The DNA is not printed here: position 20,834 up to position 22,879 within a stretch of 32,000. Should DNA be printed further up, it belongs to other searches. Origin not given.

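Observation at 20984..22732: Stand-alone hydrazine dehydrogenase (HZO cluster-1 octaheme) gene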

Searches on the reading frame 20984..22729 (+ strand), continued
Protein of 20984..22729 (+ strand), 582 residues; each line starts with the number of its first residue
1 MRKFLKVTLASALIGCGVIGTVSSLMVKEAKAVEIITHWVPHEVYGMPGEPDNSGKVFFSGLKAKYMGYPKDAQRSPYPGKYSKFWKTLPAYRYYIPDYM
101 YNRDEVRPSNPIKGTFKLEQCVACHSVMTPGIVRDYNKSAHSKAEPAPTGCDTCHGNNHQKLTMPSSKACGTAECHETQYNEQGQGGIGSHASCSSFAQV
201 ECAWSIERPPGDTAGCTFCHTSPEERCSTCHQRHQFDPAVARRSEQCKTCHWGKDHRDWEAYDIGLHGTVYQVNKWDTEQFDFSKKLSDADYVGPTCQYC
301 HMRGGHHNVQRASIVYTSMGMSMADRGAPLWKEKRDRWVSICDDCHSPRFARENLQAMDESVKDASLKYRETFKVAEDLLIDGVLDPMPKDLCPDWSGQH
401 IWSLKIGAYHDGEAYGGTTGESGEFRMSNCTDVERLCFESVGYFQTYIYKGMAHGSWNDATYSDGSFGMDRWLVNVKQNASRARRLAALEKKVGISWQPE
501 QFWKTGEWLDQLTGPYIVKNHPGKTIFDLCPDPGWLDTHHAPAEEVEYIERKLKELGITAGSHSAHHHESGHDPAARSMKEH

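Call 44: search_protein_families(library=pfam, proteins=[L056:63-1292:+, L056:3551-4834:+, L056:4896-5696:+, L056:9130-10272:+], max_evalue=0.001)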
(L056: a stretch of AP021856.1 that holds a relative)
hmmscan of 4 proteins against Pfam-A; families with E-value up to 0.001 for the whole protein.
L056:63-1292:+ (410 aa): 1 family
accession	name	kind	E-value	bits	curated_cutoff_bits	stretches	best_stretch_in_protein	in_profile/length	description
PF18582.6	HZS_alpha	-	1.2e-28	99.9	26.6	1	85-189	1-98/98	Hydrazine synthase alpha subunit middle domain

L056:3551-4834:+ (428 aa): 1 family
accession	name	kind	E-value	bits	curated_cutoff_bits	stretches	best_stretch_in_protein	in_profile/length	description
PF00291.31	PALP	-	3.2e-43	148.6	35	1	88-411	6-295/295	Pyridoxal-phosphate dependent enzyme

L056:4896-5696:+ (267 aa): 2 families
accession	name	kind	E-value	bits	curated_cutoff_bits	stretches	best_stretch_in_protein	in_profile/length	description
PF00290.26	Trp_syntA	-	1.2e-87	293.5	27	1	8-253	1-247/259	Tryptophan synthase alpha chain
PF00977.27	His_biosynth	-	0.0002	21.3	23.6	1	174-240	44-110/228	Histidine biosynthesis protein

L056:9130-10272:+ (381 aa): 27 families (the best 25 are shown)
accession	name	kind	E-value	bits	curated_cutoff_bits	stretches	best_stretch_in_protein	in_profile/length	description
PF13414.12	TPR_11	-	1.4e-59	197.9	26.8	7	29-70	1-42/42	TPR repeat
PF07719.23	TPR_2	-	7.5e-49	160.3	27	4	193-225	2-34/34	Tetratricopeptide repeat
PF00515.34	TPR_1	-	4.1e-48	159.7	27.8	5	193-225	2-34/34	Tetratricopeptide repeat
PF13431.12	TPR_17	-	9.4e-45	147.6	24.4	5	113-144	2-33/34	Tetratricopeptide repeat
PF13181.12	TPR_8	-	8e-37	122.7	25.7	3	158-191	1-34/34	Tetratricopeptide repeat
PF13432.12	TPR_16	-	2e-33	114.9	32.7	4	29-89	4-64/65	Tetratricopeptide repeat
PF14559.12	TPR_19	-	2.6e-33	114.6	25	4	33-94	2-62/68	Tetratricopeptide repeat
PF13428.12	TPR_14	-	3.5e-26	89.4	23.5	0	30-64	9-43/44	Tetratricopeptide repeat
PF13424.12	TPR_12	-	1.3e-24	86.6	30.1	2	197-253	8-72/77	Tetratricopeptide repeat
PF13174.12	TPR_6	-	7.2e-21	73.8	26.3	0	194-224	2-32/33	Tetratricopeptide repeat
PF13176.12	TPR_7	-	5.6e-16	57.6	27.9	0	160-188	1-29/36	Tetratricopeptide repeat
PF23914.1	TPR_CcmH_CycH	-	1.3e-15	58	42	2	116-224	42-153/158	Cytochrome c-type biogenesis protein H TPR domain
PF24575.1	TPR_Slam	-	3.9e-14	53.4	35.2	1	155-245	12-100/104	Surface lipoprotein assembly modifier, N-terminal TPR repeats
PF13371.12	TPR_9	-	4.3e-14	52.7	35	1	166-228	3-65/73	Tetratricopeptide repeat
PF14561.12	TPR_20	-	6.9e-14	52.4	25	0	211-286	7-84/90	Tetratricopeptide repeat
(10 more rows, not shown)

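Call 45: search_protein_families(library=ncbifam, proteins=[L056:1706-3310:+, L056:3551-4834:+, L056:4896-5696:+], max_evalue=0.001)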
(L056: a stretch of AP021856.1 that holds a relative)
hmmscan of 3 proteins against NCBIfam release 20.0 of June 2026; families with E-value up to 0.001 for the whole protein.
L056:1706-3310:+ (535 aa): 1 family
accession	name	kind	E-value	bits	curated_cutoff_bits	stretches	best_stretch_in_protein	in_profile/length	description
NF052343.1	hydrazine_HDH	equivalog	1.1e-116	390.4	900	1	40-503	39-513/564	hydrazine dehydrogenase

L056:3551-4834:+ (428 aa): 39 families (the best 25 are shown)
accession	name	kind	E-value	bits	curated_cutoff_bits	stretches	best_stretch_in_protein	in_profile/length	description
NF010376.0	PRK13803.1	equivalog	1.5e-197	658.2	819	1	37-418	208-589/600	bifunctional phosphoribosylanthranilate isomerase/tryptophan synthase subunit beta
TIGR00263.1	trpB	equivalog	2.6e-193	642.3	392.45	1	40-423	1-384/385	tryptophan synthase subunit beta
NF010375.0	PRK13802.1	equivalog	5.8e-146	487.4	1386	1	30-426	266-675/695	bifunctional indole-3-glycerol phosphate synthase/tryptophan synthase subunit beta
NF009057.0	PRK12391.1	equivalog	4.3e-56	190.3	366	1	86-416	76-418/441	TrpB-like pyridoxal phosphate-dependent enzyme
TIGR01415.1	trpB_rel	hypoth_equivalog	6.7e-54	183.2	518.85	1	85-418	64-410/419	TrpB-like pyridoxal phosphate-dependent enzyme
NF006390.0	PRK08639.1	equivalog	4.5e-14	52.2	421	1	90-294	26-215/418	threonine ammonia-lyase IlvA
TIGR02079.1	THD1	equivalog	1.4e-13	50.4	440.55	1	89-293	16-206/410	threonine ammonia-lyase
NF005292.0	PRK06815.1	equivalog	4.5e-13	48.9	371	1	82-197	15-125/320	threonine/serine dehydratase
NF006094.0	PRK08246.1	subfamily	4.1e-12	46.1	331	1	100-292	32-201/310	serine/threonine dehydratase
NF040741.1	ornith_OrtB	equivalog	2.3e-10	39.5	550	1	96-274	73-242/464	2-amino-4-oxopentanoate thiolase subunit OrtB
NF006050.0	PRK08197.1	equivalog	3.1e-10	39.4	303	1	94-416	85-384/406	threonine synthase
TIGR01127.1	ilvA_1Cterm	equivalog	5.6e-10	38.7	378.75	1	95-293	6-185/380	threonine ammonia-lyase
NF004996.0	PRK06381.1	equivalog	7.8e-10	38.3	266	1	90-279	16-188/319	threonine synthase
NF005147.0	PRK06608.1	equivalog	3.5e-09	35.9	380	1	91-176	26-113/339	serine/threonine dehydratase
NF052537.1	CoM_syn_XcbE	exception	7.6e-09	35.2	450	1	88-273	14-197/322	coenzyme M biosynthesis enzyme XcbE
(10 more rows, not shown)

L056:4896-5696:+ (267 aa): 5 families
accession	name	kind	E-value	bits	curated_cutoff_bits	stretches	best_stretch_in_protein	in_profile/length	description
TIGR00262.1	trpA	equivalog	5e-82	274.6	102.35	1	8-261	1-255/256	tryptophan synthase subunit alpha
NF009621.0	PRK13125.1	equivalog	5.7e-35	120.8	234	1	16-254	3-236/244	tryptophan synthase subunit alpha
TIGR01768.1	GGGP-family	subfamily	0.0001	21.9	113.25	1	168-241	147-218/224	geranylgeranylglyceryl phosphate synthase family protein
NF003197.1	PRK04169.1-1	equivalog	0.00015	21.7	260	0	190-242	169-219/228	heptaprenylglyceryl phosphate synthase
NF005442.0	PRK07028.1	equivalog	0.00099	17.8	593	0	187-240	145-198/430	bifunctional hexulose-6-phosphate synthase/ribonuclease regulator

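Call 62: list_cluster_members(proteins=[window:20984-22729:+, window:22910-24118:+])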
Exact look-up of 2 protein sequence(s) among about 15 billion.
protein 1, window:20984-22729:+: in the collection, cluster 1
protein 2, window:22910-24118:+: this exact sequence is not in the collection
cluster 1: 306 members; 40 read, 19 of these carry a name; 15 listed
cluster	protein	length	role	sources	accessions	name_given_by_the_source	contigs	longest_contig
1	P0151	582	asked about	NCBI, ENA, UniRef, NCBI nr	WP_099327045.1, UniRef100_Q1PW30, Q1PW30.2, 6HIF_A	hydrazine dehydrogenase [Candidatus Kuenenia stuttgartiensis] | Hydrazine dehydrogenase n=18 Tax=Planctomycetota TaxID=203682 RepID=HDH_KUEST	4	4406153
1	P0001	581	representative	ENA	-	-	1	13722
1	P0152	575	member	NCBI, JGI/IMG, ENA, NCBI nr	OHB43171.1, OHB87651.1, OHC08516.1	MAG: hypothetical protein A2545_03030 [Planctomycetes bacterium RIFOXYD2_FULL_41_16] | MAG: hypothetical protein A2069_04820 [Planctomycetes bacterium GWB2_41_19]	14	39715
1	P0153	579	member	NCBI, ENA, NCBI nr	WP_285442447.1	hydrazine dehydrogenase [Candidatus Brocadia sp. AMX2] | multiheme c-type cytochrome [Candidatus Brocadia sp. AMX2]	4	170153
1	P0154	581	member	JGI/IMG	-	hydroxylamine dehydrogenase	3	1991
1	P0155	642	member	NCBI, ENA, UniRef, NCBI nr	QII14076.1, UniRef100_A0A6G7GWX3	hydrazine dehydrogenase [Candidatus Kuenenia stuttgartiensis] | Hydrazine dehydrogenase n=2 Tax=Kuenenia stuttgartiensis TaxID=174633 ...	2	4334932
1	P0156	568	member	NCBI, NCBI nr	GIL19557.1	MAG: hypothetical protein BroJett041_06710 [Candidatus Jettenia caeni]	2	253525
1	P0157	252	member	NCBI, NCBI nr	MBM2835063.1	MAG: hdh [Candidatus Brocadiaceae bacterium] | hdh [Candidatus Brocadiaceae bacterium]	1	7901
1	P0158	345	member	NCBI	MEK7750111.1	MAG: multiheme c-type cytochrome, partial [Planctomycetota bacterium]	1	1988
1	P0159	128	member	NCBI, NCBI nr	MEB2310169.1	MAG: hypothetical protein OZ917_12870, partial [Candidatus Brocadiaceae bacterium] | hypothetical protein [Candidatus Brocadiaceae bacterium]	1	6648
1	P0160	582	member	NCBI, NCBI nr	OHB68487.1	MAG: hypothetical protein A2W17_06350 [Planctomycetes bacterium RBG_16_41_13]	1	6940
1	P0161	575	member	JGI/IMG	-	hydroxylamine dehydrogenase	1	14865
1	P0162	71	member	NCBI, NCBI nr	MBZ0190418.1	MAG: hypothetical protein K8F34_01855, partial [Candidatus Kuenenia stuttgartiensis] | hypothetical protein [Candidatus Kuenenia stuttgartiensis]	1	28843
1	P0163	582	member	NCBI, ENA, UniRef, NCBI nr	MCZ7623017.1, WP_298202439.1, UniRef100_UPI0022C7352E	MAG: hydrazine dehydrogenase [Candidatus Kuenenia sp.] | hydrazine dehydrogenase n=1 Tax=Candidatus Kuenenia sp. TaxID=2499824 RepID=UPI0022C7352E | hydrazine dehydrogenase [Candidatus Kuenenia sp.]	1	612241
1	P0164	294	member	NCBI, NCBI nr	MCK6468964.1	MAG: hydrazine oxidoreductase HzoA, partial [Candidatus Brocadia sinica] | hydrazine oxidoreductase HzoA [Candidatus Brocadia sinica]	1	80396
